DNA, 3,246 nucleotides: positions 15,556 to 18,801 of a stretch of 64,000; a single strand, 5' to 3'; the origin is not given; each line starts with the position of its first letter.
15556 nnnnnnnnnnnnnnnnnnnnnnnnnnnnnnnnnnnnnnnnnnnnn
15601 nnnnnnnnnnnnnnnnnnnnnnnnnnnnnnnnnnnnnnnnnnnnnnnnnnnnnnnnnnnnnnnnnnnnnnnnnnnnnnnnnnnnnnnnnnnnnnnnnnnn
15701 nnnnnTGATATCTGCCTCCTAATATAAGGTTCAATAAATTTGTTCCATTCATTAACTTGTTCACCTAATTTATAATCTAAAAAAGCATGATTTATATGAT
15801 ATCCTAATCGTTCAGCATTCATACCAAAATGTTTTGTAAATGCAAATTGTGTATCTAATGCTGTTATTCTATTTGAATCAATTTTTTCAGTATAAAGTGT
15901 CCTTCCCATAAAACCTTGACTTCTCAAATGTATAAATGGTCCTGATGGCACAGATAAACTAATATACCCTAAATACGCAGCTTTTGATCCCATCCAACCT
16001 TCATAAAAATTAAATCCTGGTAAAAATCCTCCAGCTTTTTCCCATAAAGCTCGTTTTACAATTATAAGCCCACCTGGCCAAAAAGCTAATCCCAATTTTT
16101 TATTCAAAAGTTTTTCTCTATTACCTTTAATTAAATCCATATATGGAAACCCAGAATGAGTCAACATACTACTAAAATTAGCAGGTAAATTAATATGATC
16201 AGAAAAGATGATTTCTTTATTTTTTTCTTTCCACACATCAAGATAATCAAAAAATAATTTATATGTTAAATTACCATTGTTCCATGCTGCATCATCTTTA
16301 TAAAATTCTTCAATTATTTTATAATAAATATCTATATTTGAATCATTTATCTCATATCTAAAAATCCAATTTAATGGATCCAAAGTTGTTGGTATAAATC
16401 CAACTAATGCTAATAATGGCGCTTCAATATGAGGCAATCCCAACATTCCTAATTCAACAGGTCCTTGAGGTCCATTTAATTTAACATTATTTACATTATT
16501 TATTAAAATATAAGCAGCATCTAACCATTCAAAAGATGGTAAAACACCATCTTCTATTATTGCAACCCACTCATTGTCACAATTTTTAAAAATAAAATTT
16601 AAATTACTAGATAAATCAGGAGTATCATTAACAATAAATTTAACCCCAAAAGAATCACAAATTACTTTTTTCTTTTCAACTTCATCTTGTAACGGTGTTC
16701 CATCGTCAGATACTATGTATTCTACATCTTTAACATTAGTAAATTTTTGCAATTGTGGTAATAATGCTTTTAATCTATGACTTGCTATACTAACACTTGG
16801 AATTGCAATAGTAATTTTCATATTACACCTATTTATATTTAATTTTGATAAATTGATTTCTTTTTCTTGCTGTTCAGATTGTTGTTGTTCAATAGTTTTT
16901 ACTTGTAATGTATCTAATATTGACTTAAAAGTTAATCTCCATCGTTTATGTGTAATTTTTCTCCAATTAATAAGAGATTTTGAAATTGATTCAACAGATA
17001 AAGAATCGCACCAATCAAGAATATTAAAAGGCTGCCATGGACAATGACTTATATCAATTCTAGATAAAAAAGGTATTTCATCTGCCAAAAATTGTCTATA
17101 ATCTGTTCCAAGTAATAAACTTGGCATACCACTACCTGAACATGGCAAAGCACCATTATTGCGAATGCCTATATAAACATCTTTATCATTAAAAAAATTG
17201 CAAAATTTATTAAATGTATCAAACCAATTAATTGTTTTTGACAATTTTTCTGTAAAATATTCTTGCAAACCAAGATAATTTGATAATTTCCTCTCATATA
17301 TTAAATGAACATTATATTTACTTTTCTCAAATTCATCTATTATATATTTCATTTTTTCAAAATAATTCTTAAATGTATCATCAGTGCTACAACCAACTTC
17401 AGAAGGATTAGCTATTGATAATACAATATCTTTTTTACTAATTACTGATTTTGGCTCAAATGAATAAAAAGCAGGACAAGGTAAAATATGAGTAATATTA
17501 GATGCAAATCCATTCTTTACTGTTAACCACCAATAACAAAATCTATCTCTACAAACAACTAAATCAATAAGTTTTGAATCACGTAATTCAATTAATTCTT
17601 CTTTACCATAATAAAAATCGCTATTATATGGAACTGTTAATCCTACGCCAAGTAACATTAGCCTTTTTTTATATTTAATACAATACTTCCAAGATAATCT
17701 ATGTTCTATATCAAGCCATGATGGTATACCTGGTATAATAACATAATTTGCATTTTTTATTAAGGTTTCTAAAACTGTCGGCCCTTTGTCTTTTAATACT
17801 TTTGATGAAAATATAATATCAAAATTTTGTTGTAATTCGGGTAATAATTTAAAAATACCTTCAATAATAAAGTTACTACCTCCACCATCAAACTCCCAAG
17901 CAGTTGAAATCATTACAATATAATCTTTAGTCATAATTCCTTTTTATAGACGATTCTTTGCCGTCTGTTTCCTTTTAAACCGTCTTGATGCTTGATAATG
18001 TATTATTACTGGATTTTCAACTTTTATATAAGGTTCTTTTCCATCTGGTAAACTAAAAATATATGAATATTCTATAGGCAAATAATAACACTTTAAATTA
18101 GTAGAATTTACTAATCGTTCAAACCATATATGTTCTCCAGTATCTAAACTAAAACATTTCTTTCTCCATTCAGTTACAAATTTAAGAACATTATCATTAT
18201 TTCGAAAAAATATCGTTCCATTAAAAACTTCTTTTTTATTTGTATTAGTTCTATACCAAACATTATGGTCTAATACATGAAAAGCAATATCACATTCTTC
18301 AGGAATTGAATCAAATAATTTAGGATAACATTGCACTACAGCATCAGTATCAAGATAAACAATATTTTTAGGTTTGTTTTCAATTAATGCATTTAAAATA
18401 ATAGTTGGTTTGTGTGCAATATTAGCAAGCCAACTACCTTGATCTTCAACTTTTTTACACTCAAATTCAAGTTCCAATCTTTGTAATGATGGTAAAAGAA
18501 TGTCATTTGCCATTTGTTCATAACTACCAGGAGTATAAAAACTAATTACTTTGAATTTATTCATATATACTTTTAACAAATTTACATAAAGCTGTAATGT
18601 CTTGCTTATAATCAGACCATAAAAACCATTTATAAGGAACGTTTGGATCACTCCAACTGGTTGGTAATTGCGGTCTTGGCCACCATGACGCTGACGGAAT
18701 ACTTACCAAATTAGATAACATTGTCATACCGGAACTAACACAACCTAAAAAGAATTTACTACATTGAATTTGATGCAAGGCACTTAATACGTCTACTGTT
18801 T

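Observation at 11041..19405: Eight-kb glycan-modification island directly adjoining fibre/spike-like genes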

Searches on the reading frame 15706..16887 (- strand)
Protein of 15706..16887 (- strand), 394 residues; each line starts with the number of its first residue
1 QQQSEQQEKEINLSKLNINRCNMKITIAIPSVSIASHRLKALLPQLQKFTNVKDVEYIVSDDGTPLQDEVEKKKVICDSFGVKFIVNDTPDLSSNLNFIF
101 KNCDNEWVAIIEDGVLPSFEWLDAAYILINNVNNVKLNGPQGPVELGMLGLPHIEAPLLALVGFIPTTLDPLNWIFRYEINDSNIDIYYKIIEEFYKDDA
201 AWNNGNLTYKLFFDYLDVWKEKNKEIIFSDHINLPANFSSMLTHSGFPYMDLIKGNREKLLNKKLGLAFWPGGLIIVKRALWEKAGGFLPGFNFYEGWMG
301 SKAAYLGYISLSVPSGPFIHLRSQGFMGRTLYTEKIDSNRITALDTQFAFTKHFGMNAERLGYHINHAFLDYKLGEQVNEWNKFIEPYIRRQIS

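Call 76: find_homologous_proteins(query=window:15706-16887:-, max_evalue=0.001)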
Query window:15706-16887:-: 2382 candidates shared short words with the query, none scored E <= 0.001.

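Call 84: search_protein_representatives(protein=window:15706-16887:-)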
Query: 394 residues. Proteins with E-value up to 0.001 (for the whole library): 32; up to 1e-10: 20; up to 1e-30: 4. The best 32 are listed.
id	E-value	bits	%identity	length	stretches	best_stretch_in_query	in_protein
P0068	2.0e-269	909.7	100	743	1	1-394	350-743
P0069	2.4e-62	227.8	36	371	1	25-391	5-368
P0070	4.2e-50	187.5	35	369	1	24-392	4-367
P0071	6.9e-32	127.5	31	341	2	24-241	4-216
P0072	3.7e-27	111.9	34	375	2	25-196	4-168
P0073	7.2e-27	111.0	29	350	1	25-328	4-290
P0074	9.6e-27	110.5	34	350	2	25-168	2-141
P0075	1.1e-26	110.4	29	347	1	24-328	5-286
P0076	1.9e-26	109.5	30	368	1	24-328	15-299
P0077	1.8e-22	96.5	29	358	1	24-370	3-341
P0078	9.6e-21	90.8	31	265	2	105-225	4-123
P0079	1.1e-18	84.0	29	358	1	20-356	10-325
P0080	1.6e-16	76.9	32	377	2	22-167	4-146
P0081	1.4e-15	73.8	29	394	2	25-178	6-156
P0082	6.3e-15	71.6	35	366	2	22-134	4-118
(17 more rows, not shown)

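Call 86: search_solved_structures(query=A4, max_evalue=1)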
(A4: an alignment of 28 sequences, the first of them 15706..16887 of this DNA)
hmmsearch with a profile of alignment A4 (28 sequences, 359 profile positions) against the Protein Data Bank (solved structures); distinct sequences matched with E-value up to 1: 29.
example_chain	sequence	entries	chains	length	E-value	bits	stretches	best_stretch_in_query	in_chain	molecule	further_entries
2z87_A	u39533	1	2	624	7.8e-17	64.5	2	5-110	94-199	Chondroitin synthase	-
2z86_A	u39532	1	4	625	7.9e-17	64.5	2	5-110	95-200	Chondroitin synthase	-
7lby_A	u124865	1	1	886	8.2e-09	38.1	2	34-109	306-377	Cellulose synthase catalytic subunit [UDP-forming]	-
9b8v_E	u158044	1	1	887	8.2e-09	38.1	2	34-109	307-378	Cellulose synthase catalytic subunit [UDP-forming]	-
9fmv_A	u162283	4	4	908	8.8e-09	38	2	34-109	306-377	Cellulose synthase catalytic subunit [UDP-forming]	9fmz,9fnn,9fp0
5tze_C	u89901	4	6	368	7.5e-07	31.7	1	4-113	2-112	Glycosyl transferase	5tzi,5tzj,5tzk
5ej1_A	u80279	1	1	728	1e-06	31.2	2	46-106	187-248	Putative cellulose synthase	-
5tz8_A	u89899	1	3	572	1.2e-06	31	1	4-113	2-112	Glycosyl transferase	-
4hg6_A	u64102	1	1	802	1.3e-06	30.9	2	46-106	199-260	Cellulose Synthase Subunit A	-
4p00_A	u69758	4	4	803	1.3e-06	30.9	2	46-106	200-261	Cellulose Synthase A subunit | Cellulose Synthase subunit A | Putative cellulose synthase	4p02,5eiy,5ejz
9jma_A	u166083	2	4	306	1.4e-06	30.8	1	4-104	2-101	GalNAc(5)-diNAcBac-PP-undecaprenol beta-1,3-glucosyltransferase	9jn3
5mlz_A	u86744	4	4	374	8.7e-06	28.2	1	3-116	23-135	Dolichol monophosphate mannose synthase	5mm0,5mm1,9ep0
9h6j_A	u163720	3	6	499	3.6e-05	26.2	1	4-113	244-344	Beta-1,4 N-acetylgalactosaminyltransferase 1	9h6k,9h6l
3bcv_A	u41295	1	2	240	5.8e-05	25.5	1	4-128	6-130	Putative glycosyltransferase protein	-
6yv7_A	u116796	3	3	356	7.3e-05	25.1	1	234-279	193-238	Glycosyl transferase, family 2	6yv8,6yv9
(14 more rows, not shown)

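Call 87: search_protein_families(library=pfam, alignment_id=A4, max_evalue=0.001)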
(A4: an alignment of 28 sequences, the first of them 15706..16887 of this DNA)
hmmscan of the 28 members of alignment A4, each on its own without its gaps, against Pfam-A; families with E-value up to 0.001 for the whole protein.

A. member 1, window:15706-16887:- (394 aa): 1 family
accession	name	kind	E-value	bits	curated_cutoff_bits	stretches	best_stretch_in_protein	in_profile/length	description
PF00535.33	Glycos_transf_2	-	0.00024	21.5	23.3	1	41-122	19-96/168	Glycosyl transferase family 2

B. families by the number of members that match (of 28 scanned): 3 families
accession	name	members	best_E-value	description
PF00535.33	Glycos_transf_2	18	2.7e-15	Glycosyl transferase family 2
PF13641.12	Glyco_tranf_2_3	2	8.1e-09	Glycosyltransferase like family 2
PF13632.12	Glyco_trans_2_3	1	2.1e-06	Glycosyl transferase family group 2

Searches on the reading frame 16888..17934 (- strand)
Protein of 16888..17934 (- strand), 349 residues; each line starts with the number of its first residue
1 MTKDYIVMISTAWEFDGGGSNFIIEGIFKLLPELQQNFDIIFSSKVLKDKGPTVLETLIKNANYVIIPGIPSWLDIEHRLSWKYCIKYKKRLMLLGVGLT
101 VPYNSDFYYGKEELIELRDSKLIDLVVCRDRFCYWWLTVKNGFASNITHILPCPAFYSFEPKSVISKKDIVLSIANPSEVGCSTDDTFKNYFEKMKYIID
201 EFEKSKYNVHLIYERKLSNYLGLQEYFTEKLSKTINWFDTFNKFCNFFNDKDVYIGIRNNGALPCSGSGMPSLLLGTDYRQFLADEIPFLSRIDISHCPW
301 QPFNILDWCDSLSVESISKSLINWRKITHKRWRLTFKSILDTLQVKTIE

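Call 89: search_solved_structures(query=A5, max_evalue=10)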
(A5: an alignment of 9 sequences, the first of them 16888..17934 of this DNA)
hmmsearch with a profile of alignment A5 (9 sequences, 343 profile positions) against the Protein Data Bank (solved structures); distinct sequences matched with E-value up to 10: 16.
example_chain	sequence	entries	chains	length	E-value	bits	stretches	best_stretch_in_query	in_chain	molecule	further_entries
2x63_A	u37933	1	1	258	0.18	14.1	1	185-265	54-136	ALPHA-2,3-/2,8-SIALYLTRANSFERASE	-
2x61_A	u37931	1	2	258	0.2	13.9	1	185-265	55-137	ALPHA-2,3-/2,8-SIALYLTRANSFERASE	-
1ro8_A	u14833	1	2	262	0.21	13.9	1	185-265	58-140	alpha-2,3/8-sialyltransferase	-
1ro7_A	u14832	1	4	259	0.21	13.9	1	185-265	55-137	alpha-2,3/8-sialyltransferase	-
6nr8_E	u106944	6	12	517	0.56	12.5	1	117-199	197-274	T-complex protein 1 subunit epsilon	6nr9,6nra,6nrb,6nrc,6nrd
9umt_G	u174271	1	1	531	0.59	12.4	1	117-199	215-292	T-complex protein 1 subunit epsilon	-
7wz3_E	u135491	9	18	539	0.6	12.4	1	117-199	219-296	T-complex protein 1 subunit epsilon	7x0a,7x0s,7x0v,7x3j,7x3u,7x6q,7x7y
8sfe_e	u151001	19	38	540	0.61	12.4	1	117-199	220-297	T-complex protein 1 subunit epsilon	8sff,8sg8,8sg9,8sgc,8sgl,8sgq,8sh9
5uyx_A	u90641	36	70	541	0.61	12.4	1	117-199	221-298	T-complex protein 1 subunit epsilon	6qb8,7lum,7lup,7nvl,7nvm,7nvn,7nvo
5uyz_A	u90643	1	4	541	0.61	12.4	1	117-199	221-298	T-complex protein 1 subunit epsilon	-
8ajm_C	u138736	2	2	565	0.65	12.3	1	117-199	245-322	T-complex protein 1 subunit epsilon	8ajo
9unw_F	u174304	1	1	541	0.67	12.2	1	117-199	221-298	T-complex protein 1 subunit epsilon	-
3iyg_E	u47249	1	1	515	0.87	11.8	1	116-199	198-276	T-complex protein 1 subunit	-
9fqr_Gs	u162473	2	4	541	0.94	11.7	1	117-199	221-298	T-complex protein 1 subunit epsilon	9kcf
4b2t_E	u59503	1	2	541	1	11.6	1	117-199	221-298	T-COMPLEX PROTEIN 1 SUBUNIT EPSILON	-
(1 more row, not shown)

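Call 90: search_protein_families(library=pfam, alignment_id=A5, max_evalue=0.01)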
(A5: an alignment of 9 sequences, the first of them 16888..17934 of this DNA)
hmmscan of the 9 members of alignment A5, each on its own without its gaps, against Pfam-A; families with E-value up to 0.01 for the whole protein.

A. member 1, window:16888-17934:- (349 aa): 0 families

B. families by the number of members that match (of 9 scanned): 1 family
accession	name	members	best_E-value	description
PF04230.19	PS_pyruv_trans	8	9.4e-14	Polysaccharide pyruvyl transferase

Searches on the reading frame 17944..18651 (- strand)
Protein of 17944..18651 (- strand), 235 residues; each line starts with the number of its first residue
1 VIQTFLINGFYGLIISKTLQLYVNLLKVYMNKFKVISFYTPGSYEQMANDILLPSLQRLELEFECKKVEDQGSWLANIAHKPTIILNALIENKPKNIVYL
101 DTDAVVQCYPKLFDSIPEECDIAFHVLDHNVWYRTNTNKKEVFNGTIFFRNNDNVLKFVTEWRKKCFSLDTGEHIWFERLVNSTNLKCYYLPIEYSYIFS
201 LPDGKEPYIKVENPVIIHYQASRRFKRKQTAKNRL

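Call 5: search_protein_families(library=pfam, proteins=[window:17944-18651:-], max_evalue=0.01)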
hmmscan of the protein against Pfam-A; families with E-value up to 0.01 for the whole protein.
window:17944-18651:- (235 aa): 3 families
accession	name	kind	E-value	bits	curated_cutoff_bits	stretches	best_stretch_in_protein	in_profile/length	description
PF03407.22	Nucleotid_trans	-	1.5e-06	28.8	22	1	95-222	67-198/208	Nucleotide-diphospho-sugar transferase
PF21900.3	DUF6920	-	0.0068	16.4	27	0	122-212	127-216/222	Family of unknown function (DUF6920)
PF01501.26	Glyco_transf_8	-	0.0079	16.2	24.3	0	87-220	93-243/253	Glycosyl transferase family 8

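Call 7: search_protein_families(library=phrogs, proteins=[window:17944-18651:-], max_evalue=0.001)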
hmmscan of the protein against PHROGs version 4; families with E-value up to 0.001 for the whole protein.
window:17944-18651:- (235 aa): 0 families

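Call 35: search_protein_families(library=ncbifam, proteins=[window:17944-18564:-], max_evalue=0.01)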
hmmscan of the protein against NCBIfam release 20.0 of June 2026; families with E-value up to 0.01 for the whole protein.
window:17944-18564:- (206 aa): 0 families

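Call 64: search_solved_structures(query=window:17944-18564:-, max_evalue=10)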
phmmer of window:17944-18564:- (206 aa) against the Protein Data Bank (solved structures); distinct sequences matched with E-value up to 10: 0.
